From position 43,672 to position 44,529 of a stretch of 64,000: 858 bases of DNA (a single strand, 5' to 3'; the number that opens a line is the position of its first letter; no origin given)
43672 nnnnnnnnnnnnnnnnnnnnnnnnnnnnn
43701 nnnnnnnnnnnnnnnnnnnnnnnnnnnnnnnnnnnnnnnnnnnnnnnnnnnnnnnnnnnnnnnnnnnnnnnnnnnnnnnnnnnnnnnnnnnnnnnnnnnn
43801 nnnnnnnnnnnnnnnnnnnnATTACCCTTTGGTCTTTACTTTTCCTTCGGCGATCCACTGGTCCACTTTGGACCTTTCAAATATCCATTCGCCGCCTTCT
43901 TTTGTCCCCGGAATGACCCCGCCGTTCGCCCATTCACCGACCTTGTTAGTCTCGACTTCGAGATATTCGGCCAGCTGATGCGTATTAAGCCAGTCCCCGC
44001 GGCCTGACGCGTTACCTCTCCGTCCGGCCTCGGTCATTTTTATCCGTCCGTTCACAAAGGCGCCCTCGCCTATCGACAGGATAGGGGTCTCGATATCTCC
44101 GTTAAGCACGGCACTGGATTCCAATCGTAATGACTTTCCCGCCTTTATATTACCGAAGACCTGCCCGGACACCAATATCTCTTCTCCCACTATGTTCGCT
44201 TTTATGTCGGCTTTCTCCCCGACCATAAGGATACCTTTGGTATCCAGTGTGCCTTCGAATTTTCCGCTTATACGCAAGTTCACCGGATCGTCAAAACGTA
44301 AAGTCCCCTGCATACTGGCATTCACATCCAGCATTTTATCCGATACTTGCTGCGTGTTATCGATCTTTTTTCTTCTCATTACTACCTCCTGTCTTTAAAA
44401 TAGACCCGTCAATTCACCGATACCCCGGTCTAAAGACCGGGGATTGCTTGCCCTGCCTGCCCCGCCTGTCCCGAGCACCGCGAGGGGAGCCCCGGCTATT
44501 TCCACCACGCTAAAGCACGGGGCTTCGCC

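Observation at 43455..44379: Bactofilin fused to a C-terminal HTH_17 (excisionase-like) domain, translationally coupled to an HTH_17/coiled-coil/membrane-anchor partner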

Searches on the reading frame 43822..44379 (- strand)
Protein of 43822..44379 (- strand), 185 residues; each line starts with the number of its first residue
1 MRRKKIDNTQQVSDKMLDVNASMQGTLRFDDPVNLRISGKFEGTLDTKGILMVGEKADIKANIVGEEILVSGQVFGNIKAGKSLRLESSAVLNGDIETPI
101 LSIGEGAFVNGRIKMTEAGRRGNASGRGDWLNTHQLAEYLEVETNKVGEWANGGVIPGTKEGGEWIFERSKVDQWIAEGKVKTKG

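Call 3: search_protein_families(library=pfam, proteins=[window:43822-44379:-], max_evalue=1)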
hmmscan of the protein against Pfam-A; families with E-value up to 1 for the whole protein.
window:43822-44379:- (185 aa): 2 families
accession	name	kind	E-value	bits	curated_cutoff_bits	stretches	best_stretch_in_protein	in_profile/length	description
PF04519.19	Bactofilin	-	2.2e-22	79.6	27.9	1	17-113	3-97/98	Polymer-forming cytoskeletal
PF12728.13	HTH_17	-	8.1e-09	36.1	27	1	130-179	1-50/51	Helix-turn-helix domain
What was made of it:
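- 43822..44379 (-): p1: gene for the bactofilin-wHTH fusion protein (185 aa, stop codon included). Pfam Bactofilin plus HTH_17 in call 3.
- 43840..43995 (-): p1 C-terminal winged HTH (aa 129-180), an acidic 'YLEV...(E/D)W' subtype of HTH_17. PF12728 36.1 bits (call 3).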

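Call 4: search_protein_families(library=ncbifam, proteins=[window:43822-44379:-], max_evalue=1)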
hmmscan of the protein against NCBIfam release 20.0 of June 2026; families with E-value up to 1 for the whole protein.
window:43822-44379:- (185 aa): 2 families
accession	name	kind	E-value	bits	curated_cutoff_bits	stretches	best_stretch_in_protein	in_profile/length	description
NF047737.1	antiphage_MADS1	equivalog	3.4e-10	40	80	1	130-176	3-49/49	methylation-associated defense system helix-turn-helix domain-containing protein MAD1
TIGR01764.1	excise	domain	2.1e-06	28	28.8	1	131-177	2-48/49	excisionase family DNA-binding protein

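Call 5: find_homologous_proteins(query=window:43822-44379:-)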
Query window:43822-44379:- (185 aa): 869 proteins with E <= 0.001 among 937 candidates; the best 120 are listed.
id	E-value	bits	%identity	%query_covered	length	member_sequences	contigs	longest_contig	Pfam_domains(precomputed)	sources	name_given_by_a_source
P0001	6.4e-90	318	79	100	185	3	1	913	PF12728.14,PF04519.20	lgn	-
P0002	2.3e-85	303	76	100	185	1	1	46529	PF12728.14,PF04519.20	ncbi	ncbi:MAG: polymer-forming cytoskeletal protein [Candidatus Omnitrophota bacterium]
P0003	1.4e-79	284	74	100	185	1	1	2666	PF12728.14,PF04519.20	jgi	-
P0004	2.4e-74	267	67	98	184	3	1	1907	PF12728.14,PF04519.20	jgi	-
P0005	4.4e-74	266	66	98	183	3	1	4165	PF12728.14,PF04519.20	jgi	jgi:excisionase family DNA binding protein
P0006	6.6e-74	266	67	98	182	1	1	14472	PF12728.14,PF04519.20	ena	-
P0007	7.2e-74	266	68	98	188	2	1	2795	PF12728.14,PF04519.20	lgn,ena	-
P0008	8.2e-74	266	69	98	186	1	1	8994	PF12728.14,PF04519.20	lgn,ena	-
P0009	8.2e-74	266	69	100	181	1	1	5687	PF12728.14,PF04519.20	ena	-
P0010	8.4e-74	266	68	98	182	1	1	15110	PF12728.14,PF04519.20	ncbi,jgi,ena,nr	ncbi:MAG: hypothetical protein DRP85_06675 [Candidatus Makaraimicrobium thalassicum]|nr:MAG: hypothe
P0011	1.4e-73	265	65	99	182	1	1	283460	PF12728.14,PF04519.20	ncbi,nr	ncbi:MAG: helix-turn-helix domain-containing protein [Candidatus Omnitrophica bacterium]|nr:helix-tu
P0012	2.0e-73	264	69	98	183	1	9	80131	PF12728.14,PF04519.20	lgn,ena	-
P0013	2.2e-73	264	67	99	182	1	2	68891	PF12728.14,PF04519.20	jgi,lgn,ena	-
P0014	5.5e-73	263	66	98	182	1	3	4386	PF12728.14,PF04519.20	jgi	jgi:excisionase family DNA binding protein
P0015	7.4e-73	262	66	98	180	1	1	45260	PF12728.14,PF04519.20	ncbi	-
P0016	9.0e-73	262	66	98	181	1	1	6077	PF12728.14,PF04519.20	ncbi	ncbi:polymer-forming cytoskeletal protein [Candidatus Omnitrophota bacterium]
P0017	2.0e-72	261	66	100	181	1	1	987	PF12728.14,PF04519.20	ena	-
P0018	2.1e-72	261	66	98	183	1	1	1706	PF12728.14,PF04519.20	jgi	jgi:excisionase family DNA binding protein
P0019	3.3e-72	260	66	99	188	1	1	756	PF12728.14,PF04519.20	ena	-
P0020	3.3e-72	260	68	98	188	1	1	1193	PF12728.14,PF04519.20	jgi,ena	-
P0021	5.3e-72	260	63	98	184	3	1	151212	PF12728.14,PF04519.20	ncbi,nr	ncbi:MAG: polymer-forming cytoskeletal protein [Candidatus Tantalella remota]|nr:polymer-forming cyt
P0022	5.4e-72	260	68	99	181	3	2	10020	PF12728.14,PF04519.20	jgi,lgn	-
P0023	6.4e-72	259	68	99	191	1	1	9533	PF12728.14,PF04519.20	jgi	-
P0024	9.1e-72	259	65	97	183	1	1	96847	PF12728.14,PF04519.20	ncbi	ncbi:polymer-forming cytoskeletal protein [Candidatus Omnitrophota bacterium]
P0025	1.2e-71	259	62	99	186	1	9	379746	PF12728.14,PF04519.20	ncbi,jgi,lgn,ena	-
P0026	1.3e-71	258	65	98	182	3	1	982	PF12728.14,PF04519.20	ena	-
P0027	1.9e-71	258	65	98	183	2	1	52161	PF12728.14,PF04519.20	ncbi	ncbi:MAG: polymer-forming cytoskeletal protein [Candidatus Omnitrophota bacterium]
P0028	3.3e-71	257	100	68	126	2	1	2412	PF04519.20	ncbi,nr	ncbi:MAG: polymer-forming cytoskeletal protein, partial [Candidatus Omnitrophica bacterium]|nr:polym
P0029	4.7e-71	257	67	100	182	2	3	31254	PF12728.14,PF04519.20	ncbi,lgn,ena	-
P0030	5.5e-71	256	66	97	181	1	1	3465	PF12728.14,PF04519.20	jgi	-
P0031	1.1e-70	255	67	97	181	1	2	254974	PF12728.14,PF04519.20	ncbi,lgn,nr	ncbi:MAG: polymer-forming cytoskeletal protein [Candidatus Omnitrophica bacterium]|nr:polymer-formin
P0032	1.4e-70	255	65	97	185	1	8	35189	PF12728.14,PF04519.20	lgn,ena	-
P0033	1.6e-70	255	63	98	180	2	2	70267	PF12728.14,PF04519.20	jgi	jgi:excisionase family DNA binding protein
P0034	3.0e-70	254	66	97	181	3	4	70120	PF12728.14,PF04519.20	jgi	jgi:excisionase family DNA binding protein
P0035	3.4e-70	254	64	97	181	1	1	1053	PF12728.14,PF04519.20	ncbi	-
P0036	4.0e-70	254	63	99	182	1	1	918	PF12728.14,PF04519.20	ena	-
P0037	7.9e-70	253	63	98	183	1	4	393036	PF12728.14,PF04519.20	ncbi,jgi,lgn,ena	-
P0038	1.0e-69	252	65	98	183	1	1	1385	PF12728.14,PF04519.20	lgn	-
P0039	1.3e-69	252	64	98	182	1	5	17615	PF12728.14,PF04519.20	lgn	-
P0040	1.3e-69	252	64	99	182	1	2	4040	PF12728.14,PF04519.20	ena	-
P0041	1.6e-69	252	65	97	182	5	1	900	PF12728.14,PF04519.20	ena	-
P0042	1.9e-69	251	66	98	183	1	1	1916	PF12728.14,PF04519.20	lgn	-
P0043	2.0e-69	251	66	97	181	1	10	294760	PF12728.14,PF04519.20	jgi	-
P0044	3.1e-69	251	65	98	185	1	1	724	PF12728.14,PF04519.20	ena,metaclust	metaclust:\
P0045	4.0e-69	250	63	99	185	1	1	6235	PF12728.14,PF04519.20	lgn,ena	-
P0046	4.3e-69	250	63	98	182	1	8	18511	PF12728.14,PF04519.20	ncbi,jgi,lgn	jgi:excisionase family DNA binding protein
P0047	4.6e-69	250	65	98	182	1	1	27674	PF12728.14,PF04519.20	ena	-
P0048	4.7e-69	250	66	98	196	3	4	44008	PF12728.14,PF04519.20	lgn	-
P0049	5.1e-69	250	64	98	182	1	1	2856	PF12728.14,PF04519.20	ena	-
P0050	5.2e-69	250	62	98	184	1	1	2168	PF12728.14,PF04519.20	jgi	jgi:excisionase family DNA binding protein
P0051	8.3e-69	249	65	99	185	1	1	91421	PF12728.14,PF04519.20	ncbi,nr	ncbi:MAG: helix-turn-helix domain-containing protein [Candidatus Omnitrophica bacterium]|nr:helix-tu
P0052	1.0e-68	249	64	98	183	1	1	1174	PF12728.14,PF04519.20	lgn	-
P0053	1.0e-68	249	64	98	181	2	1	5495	PF12728.14,PF04519.20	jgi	jgi:excisionase family DNA binding protein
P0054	1.0e-68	249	64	98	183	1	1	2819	PF12728.14,PF04519.20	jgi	jgi:cytoskeletal protein CcmA (bactofilin family)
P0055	1.1e-68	249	64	98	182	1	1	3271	PF12728.14,PF04519.20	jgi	jgi:excisionase family DNA binding protein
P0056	1.2e-68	249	66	99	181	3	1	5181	PF12728.14,PF04519.20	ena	-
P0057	1.3e-68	249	62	98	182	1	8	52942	PF12728.14,PF04519.20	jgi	jgi:excisionase family DNA binding protein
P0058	1.8e-68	248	65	98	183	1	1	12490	PF12728.14,PF04519.20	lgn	-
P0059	2.2e-68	248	64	99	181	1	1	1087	PF12728.14,PF04519.20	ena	-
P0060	3.4e-68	247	60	98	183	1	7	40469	PF12728.14,PF04519.20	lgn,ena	-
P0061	4.1e-68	247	65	98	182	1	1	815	PF12728.14,PF04519.20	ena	-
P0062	4.3e-68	247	62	98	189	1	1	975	PF12728.14,PF04519.20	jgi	-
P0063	4.7e-68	247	63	98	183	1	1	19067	PF12728.14,PF04519.20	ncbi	ncbi:MAG: polymer-forming cytoskeletal protein [Candidatus Omnitrophota bacterium]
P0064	8.0e-68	246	64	98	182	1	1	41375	PF12728.14,PF04519.20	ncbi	ncbi:MAG: polymer-forming cytoskeletal protein [Candidatus Omnitrophota bacterium]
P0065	8.8e-68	246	64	98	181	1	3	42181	PF12728.14,PF04519.20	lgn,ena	-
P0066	1.7e-67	245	60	98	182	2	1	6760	PF12728.14,PF04519.20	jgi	-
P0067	1.9e-67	245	65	98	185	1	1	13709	PF12728.14,PF04519.20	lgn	-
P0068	2.2e-67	245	62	98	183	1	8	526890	PF12728.14,PF04519.20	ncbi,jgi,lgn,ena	-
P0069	2.8e-67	244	63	98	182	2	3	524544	PF12728.14,PF04519.20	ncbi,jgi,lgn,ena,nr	ncbi:MAG TPA: polymer-forming cytoskeletal protein [Candidatus Omnitrophota bacterium]|nr:polymer-fo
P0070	2.9e-67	244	65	97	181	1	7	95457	PF12728.14,PF04519.20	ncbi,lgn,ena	-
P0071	7.3e-67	243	65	98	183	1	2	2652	PF12728.14,PF04519.20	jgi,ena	-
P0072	9.6e-67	243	62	98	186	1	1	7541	PF12728.14,PF04519.20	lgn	-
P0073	9.7e-67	243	63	99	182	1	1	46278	PF12728.14,PF04519.20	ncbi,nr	ncbi:MAG: polymer-forming cytoskeletal protein [Candidatus Omnitrophota bacterium]|nr:polymer-formin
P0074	1.0e-66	243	63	98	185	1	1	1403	PF12728.14,PF04519.20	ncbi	-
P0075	1.5e-66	242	64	98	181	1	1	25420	PF12728.14,PF04519.20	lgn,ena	-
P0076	1.7e-66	242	63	98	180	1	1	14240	PF12728.14,PF04519.20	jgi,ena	-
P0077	2.7e-66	241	62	99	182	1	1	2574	PF12728.14,PF04519.20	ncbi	ncbi:MAG: polymer-forming cytoskeletal protein [Candidatus Omnitrophota bacterium]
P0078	3.0e-66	241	62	98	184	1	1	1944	PF12728.14,PF04519.20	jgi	-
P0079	3.3e-66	241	60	98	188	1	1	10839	PF12728.14,PF04519.20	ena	-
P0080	5.5e-66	240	64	99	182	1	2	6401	PF12728.14,PF04519.20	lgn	-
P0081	6.9e-66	240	63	98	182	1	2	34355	PF12728.14,PF04519.20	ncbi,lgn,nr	ncbi:MAG: polymer-forming cytoskeletal protein [Candidatus Omnitrophota bacterium]|nr:polymer-formin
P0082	6.9e-66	240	63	98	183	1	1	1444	PF12728.14,PF04519.20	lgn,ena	-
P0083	7.5e-66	240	61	99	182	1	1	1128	PF12728.14,PF04519.20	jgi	jgi:excisionase family DNA binding protein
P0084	1.5e-65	239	64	98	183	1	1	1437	PF12728.14,PF04519.20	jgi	-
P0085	2.1e-65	238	62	99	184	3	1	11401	PF12728.14,PF04519.20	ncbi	ncbi:MAG: polymer-forming cytoskeletal protein [Candidatus Omnitrophota bacterium]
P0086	4.2e-65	237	61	98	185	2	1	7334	PF12728.14,PF04519.20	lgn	-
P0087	7.1e-65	236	65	90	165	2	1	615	PF12728.14,PF04519.20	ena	-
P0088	8.0e-65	236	63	99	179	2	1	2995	PF12728.14,PF04519.20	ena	-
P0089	1.1e-64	236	62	98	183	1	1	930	PF12728.14,PF04519.20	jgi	jgi:excisionase family DNA binding protein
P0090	1.1e-64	236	62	99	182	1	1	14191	PF12728.14,PF04519.20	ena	-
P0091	1.3e-64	236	64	98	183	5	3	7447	PF12728.14,PF04519.20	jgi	-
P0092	2.1e-64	235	59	98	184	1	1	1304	PF12728.14,PF04519.20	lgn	-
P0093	2.6e-64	235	62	98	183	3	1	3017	PF12728.14,PF04519.20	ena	-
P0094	3.7e-64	234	57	99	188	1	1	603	PF12728.14,PF04519.20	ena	-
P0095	4.0e-64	234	62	99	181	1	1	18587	PF12728.14,PF04519.20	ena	-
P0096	4.2e-64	234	63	98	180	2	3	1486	PF12728.14,PF04519.20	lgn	-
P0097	4.3e-64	234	62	99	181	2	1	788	PF12728.14,PF04519.20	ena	-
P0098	7.2e-64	233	61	98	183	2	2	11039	PF12728.14,PF04519.20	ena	-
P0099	9.7e-64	233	59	97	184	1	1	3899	PF12728.14,PF04519.20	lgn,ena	-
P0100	1.1e-63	233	60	98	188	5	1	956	PF12728.14,PF04519.20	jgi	-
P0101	1.2e-63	232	60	98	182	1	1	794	PF12728.14,PF04519.20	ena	-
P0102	3.6e-63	231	59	98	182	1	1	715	PF12728.14,PF04519.20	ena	-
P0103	4.2e-63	231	59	98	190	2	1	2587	PF12728.14,PF04519.20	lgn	-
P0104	4.3e-63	231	61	98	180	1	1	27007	PF12728.14,PF04519.20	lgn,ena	-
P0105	4.8e-63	230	60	98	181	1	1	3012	PF12728.14,PF04519.20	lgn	-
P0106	5.6e-63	230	58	98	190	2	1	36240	PF12728.14,PF04519.20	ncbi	ncbi:MAG: polymer-forming cytoskeletal protein [Candidatus Omnitrophota bacterium]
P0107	6.1e-63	230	59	98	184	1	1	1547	PF12728.14,PF04519.20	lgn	-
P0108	7.7e-63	230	62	91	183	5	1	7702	PF12728.14,PF04519.20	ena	-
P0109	1.2e-62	229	58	98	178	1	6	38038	PF12728.14,PF04519.20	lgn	-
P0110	1.7e-62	229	62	98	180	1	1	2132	PF12728.14,PF04519.20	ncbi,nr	ncbi:MAG: helix-turn-helix domain-containing protein [Candidatus Omnitrophica bacterium]|nr:helix-tu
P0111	2.2e-62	228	61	98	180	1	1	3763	PF12728.14,PF04519.20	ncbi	ncbi:MAG: polymer-forming cytoskeletal protein [Candidatus Omnitrophota bacterium]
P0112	4.1e-62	227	56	98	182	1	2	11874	PF12728.14,PF04519.20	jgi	jgi:excisionase family DNA binding protein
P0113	1.1e-61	226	60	98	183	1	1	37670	PF12728.14,PF04519.20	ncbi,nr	ncbi:MAG: polymer-forming cytoskeletal protein [Candidatus Omnitrophica bacterium]|nr:polymer-formin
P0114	2.5e-61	225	62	98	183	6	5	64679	PF12728.14,PF04519.20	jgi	-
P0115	6.5e-61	224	61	98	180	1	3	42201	PF12728.14,PF04519.20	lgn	-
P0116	8.0e-61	223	58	98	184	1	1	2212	PF12728.14,PF04519.20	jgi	-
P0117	9.9e-61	223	59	99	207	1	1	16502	PF12728.14,PF04519.20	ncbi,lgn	-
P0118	1.4e-60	223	59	98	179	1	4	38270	PF12728.14,PF04519.20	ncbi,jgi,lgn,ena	-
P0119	1.5e-60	222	57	98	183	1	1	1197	PF12728.14,PF04519.20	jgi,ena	-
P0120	1.7e-60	222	61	91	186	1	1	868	PF12728.14,PF04519.20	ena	-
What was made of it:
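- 43822..44379 (-): 869 homologues, and the top 120 all carry both domains (call 5).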

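Call 8: find_related_loci(query=A1, collection=genome_contigs, flank=6000)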
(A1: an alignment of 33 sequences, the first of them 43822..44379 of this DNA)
Query A1 (185 aa) in genome_contigs; peptide patterns used: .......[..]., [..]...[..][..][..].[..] (x = any residue, [..] = any of these).
587 stretches matched a pattern; 458 encode a relative of the query (tblastn E <= 1e-3); the best 80 are kept; 80 distinct loci.
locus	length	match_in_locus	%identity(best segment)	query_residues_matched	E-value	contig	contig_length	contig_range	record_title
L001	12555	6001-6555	77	1-185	1e-94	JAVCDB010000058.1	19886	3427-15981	MAG: Candidatus Aadella gelida isolate MAG_3300035698_848 Ga0374944_516633, whole genome shotgun sequence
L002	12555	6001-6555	76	1-185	2e-90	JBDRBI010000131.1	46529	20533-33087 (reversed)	MAG: Candidatus Omnitrophota bacterium isolate MEGAHIT-group-1.110 k141_13034848, whole genome shotgun sequence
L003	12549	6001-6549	67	1-182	3e-80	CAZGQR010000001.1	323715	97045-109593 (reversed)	MAG TPA_asm: uncultured Planctomycetia bacterium isolate binchicken_co334_155 genome assembly, contig: NODE_5_length_323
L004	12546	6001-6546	64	1-182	2e-79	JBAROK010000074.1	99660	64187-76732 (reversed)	MAG: Candidatus Omnitrophota bacterium isolate MFD13429_ilm_asm_bin15 k127_170526, whole genome shotgun sequence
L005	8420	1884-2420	66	1-182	2e-78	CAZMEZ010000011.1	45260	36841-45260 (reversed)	MAG TPA_asm: uncultured Planctomycetia bacterium isolate SRP141376_co1_78 genome assembly, contig: NODE_1986_length_4526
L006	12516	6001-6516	69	10-182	2e-77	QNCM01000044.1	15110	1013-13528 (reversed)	MAG: Candidatus Makaraimicrobium thalassicum isolate B134_G9 B134_Guay9_scaffold_03375, whole genome shotgun sequence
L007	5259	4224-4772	64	1-182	2e-77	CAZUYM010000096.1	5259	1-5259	MAG TPA_asm: uncultured Planctomycetia bacterium isolate binchicken_co171_70 genome assembly, contig: NODE_6500_length_5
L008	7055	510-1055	65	1-182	2e-77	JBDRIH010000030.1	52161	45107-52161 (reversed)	MAG: Candidatus Omnitrophota bacterium isolate MEGAHIT-group-1.574 k141_3705059, whole genome shotgun sequence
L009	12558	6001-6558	62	1-183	2e-76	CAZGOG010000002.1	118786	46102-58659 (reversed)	MAG TPA_asm: uncultured Planctomycetia bacterium isolate binchicken_co334_259 genome assembly, contig: NODE_179_length_1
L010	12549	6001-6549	63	1-182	4e-76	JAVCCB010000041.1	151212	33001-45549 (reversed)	MAG: Candidatus Tantalella remota isolate MAG_3300035698_1097 Ga0374944_042792, whole genome shotgun sequence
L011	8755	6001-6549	67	1-185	7e-76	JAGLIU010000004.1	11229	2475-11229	MAG: Candidatus Omnitrophota bacterium isolate RS_3_17 ROV157_3.bin.17.fa_4, whole genome shotgun sequence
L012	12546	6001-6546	63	1-182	8e-76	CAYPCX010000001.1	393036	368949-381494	MAG TPA_asm: uncultured Planctomycetia bacterium isolate binchicken_co334_60 genome assembly, contig: NODE_2_length_3930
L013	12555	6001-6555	65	1-183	2e-74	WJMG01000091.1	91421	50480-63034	MAG: Candidatus Omnitrophota bacterium isolate Bin_214 k141_4827582, whole genome shotgun sequence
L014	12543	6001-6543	64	1-182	4e-74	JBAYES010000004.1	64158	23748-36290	MAG: Candidatus Omnitrophota bacterium isolate SO_2016_CLC_T2_83 scaffold00126_PH3_Jul20_2016, whole genome shotgun sequ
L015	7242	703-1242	64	1-182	1e-73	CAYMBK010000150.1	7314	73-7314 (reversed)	MAG TPA_asm: uncultured Planctomycetia bacterium isolate SRP067234_co1_283 genome assembly, contig: k99_872907, whole ge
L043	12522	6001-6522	51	10-182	2e-55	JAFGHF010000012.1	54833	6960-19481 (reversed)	MAG: Candidatus Omnitrophota bacterium isolate Zod_Metabat.1437 k87_2272562, whole genome shotgun sequence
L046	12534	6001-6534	51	5-182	8e-55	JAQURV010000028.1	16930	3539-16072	MAG: Candidatus Omnitrophota bacterium isolate STD1_81 NODE_8011_length_16930_cov_3.170684_Sandtown_D1, whole genome sho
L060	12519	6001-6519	51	2-182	2e-52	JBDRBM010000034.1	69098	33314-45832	MAG: Candidatus Omnitrophota bacterium isolate MEGAHIT-group-1.126 k141_2067381, whole genome shotgun sequence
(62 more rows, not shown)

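Call 14: search_solved_structures(query=window:43822-44379:-, max_evalue=10, show_alignments=4)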
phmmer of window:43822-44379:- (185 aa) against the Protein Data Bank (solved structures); distinct sequences matched with E-value up to 10: 1.
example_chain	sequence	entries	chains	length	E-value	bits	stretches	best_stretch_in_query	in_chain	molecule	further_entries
2n3d_A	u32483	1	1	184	4.8e-05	26.8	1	34-113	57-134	Bactofilin A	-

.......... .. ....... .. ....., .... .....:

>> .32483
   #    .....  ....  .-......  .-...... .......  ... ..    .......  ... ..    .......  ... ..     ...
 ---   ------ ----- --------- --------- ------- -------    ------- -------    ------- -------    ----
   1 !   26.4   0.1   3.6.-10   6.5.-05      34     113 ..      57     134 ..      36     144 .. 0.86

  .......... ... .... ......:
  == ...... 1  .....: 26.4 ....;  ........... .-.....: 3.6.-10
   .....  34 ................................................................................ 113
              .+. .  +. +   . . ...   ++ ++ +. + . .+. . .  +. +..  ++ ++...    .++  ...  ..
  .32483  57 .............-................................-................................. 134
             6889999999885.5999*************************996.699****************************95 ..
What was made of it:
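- On Bactofilin (PF04519/DUF583): BacA 2n3d matches at E 4.8e-5 (call 14).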

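Call 27: predict_structure(alignment_id=A1)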
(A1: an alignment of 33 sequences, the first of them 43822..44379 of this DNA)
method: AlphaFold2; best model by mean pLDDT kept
length: 185 residues; sequences in the alignment: 33
mean_pLDDT: 81.6   pTM: 0.55
mean pLDDT of the five models: 81.6, 80.1, 79.4, 79.2, 78.5
residues with pLDDT >= 90: 79; 70-90: 72; 50-70: 9; < 50: 25
segments of 3 or more residues with pLDDT < 50: 1-13, 119-127, 183-185
pLDDT, mean of each block of 10 residues (from residue 1): 41 65 86 90 92 95 95 97 95 96 95 76 49 86 85 83 83 77 48
secondary structure, 60 per line:
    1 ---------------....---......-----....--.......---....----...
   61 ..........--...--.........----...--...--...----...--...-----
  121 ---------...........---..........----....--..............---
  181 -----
elements in order: E16-19 E23-28 E34-37 E40-46 E50-53 E58-70 E73-75 E78-86 E91-93 E96-98 E101-103 E108-110 E113-115 E130-132 H133-140 H144-153 E158-161 E164-168 H169-177
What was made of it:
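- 44338..44379 (-): p1 N-terminal polybasic tail (aa 1-14, MRRKK...), without the canonical bactofilin membrane-targeting sequence. pLDDT below 50 (call 27).
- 44032..44337 (-): p1 bactofilin beta-helix core (aa 15-116). Pfam PF04519 79.6 bits (call 3). pLDDT 86-97 (call 27).
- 43996..44031 (-): p1 disordered, non-conserved linker (aa 117-128). pLDDT below 50 for residues 119-127 (call 27).
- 43840..43995 (-): Beta-alpha-alpha-beta-beta-alpha fold (call 27).
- On Bactofilin (PF04519/DUF583): AF2 gives strands over residues 16-115 with pLDDT 86-97 (call 27).
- Checked: AF2 gives a confident beta-helix plus a beta-alpha-alpha-beta-beta-alpha winged HTH for p1 (call 27).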

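Call 30: fold_search(model_id=the predicted structure, library=pdb)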
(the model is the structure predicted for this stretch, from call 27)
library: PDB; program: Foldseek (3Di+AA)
matches with E <= 10: 601; with E <= 0.001: 0
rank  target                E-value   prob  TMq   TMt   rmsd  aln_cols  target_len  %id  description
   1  6ria_1                5.2e-02  1.00  0.35  0.69   6.2        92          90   20  Bactofilin from Thermus thermophilus, F105R mutant crystal structure (released 2019-07-17)
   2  7lwr_A                6.4e-02  1.00  0.23  0.69   2.5        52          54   27  Structural and Biochemical Insight into Assembly of Molecular Motors Involved in Viral DNA Packaging (released 2022-03-09)
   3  5i44_A                8.4e-02  1.00  0.23  0.58   3.8        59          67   25  Structure of RacA-DNA complex; P21 form (released 2016-05-04)
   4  6rib_A                8.8e-02  1.00  0.37  0.67   6.5       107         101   23  Cryo-EM reconstruction of Thermus thermophilus bactofilin double helical filaments (released 2019-07-17)
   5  5i44_G                9.8e-02  1.00  0.22  0.54   3.8        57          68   24  Structure of RacA-DNA complex; P21 form (released 2016-05-04)
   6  5i44_B                9.8e-02  1.00  0.23  0.55   3.9        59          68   25  Structure of RacA-DNA complex; P21 form (released 2016-05-04)
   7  6ama_H                1.2e-01  1.00  0.25  0.76   1.3        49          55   22  Structure of S. coelicolor/S. venezuelae BldC-smeA-ssfA complex to 3.09 Angstrom (released 2018-03-28)
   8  6ama_B                1.2e-01  1.00  0.25  0.75   1.4        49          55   22  Structure of S. coelicolor/S. venezuelae BldC-smeA-ssfA complex to 3.09 Angstrom (released 2018-03-28)
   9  2n3d_MODEL_1_A        1.3e-01  0.82  0.26  0.45   8.3       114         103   19  Atomic structure of the cytoskeletal bactofilin BacA revealed by solid-state NMR (released 2015-12-16)
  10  6ama_A                1.7e-01  1.00  0.25  0.77   1.4        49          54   22  Structure of S. coelicolor/S. venezuelae BldC-smeA-ssfA complex to 3.09 Angstrom (released 2018-03-28)
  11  6ama_Y                2.2e-01  1.00  0.24  0.71   1.7        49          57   22  Structure of S. coelicolor/S. venezuelae BldC-smeA-ssfA complex to 3.09 Angstrom (released 2018-03-28)
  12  5d90_C                2.3e-01  0.99  0.22  0.30   2.7        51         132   22  Crystal structure of HiNmlR, a MerR family regulator lacking the sensor domain, bound to promoter DNA (released 2016-06-29)
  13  6hn7_B                2.4e-01  1.00  0.24  0.58   2.0        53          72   26  Hijacking the Hijackers: Escherichia coli Pathogenicity Islands Redirect Helper Phage Packaging for Their Own Benefit. (released 2019-07-31)
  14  8dgl_B                2.4e-01  1.00  0.26  0.64   4.6        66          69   20  Crystal Structure of the RdfS Excisionase (released 2022-10-05)
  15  6amk_B                2.9e-01  1.00  0.25  0.80   1.4        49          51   22  Structure of Streptomyces venezuelae BldC-whiI opt complex (released 2018-03-28)
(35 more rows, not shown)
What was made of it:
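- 44032..44337 (-): Matches BacA 2n3d (call 14) and TtBac 6ria/6rib (call 30).
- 43840..43995 (-): BldC rmsd 1.2-1.4 A, plus RacA and Xis (call 30).
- On Bactofilin (PF04519/DUF583): Foldseek top matches are TtBac 6ria/6rib and BacA 2n3d (call 30), although the Foldseek E-values are weak (0.05-0.13).
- Closest known: Canonical bactofilins. Same: The DUF583 right-handed beta-helix core matches by sequence (call 3, call 14) and by fold (call 30).
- Checked: Foldseek matches TtBac/BacA for the core and BldC/RacA/Xis for the HTH (call 30).
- The AF2 model plus Foldseek gives a bactofilin core and a BldC/RacA/Xis-like wHTH (calls 27, 30).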
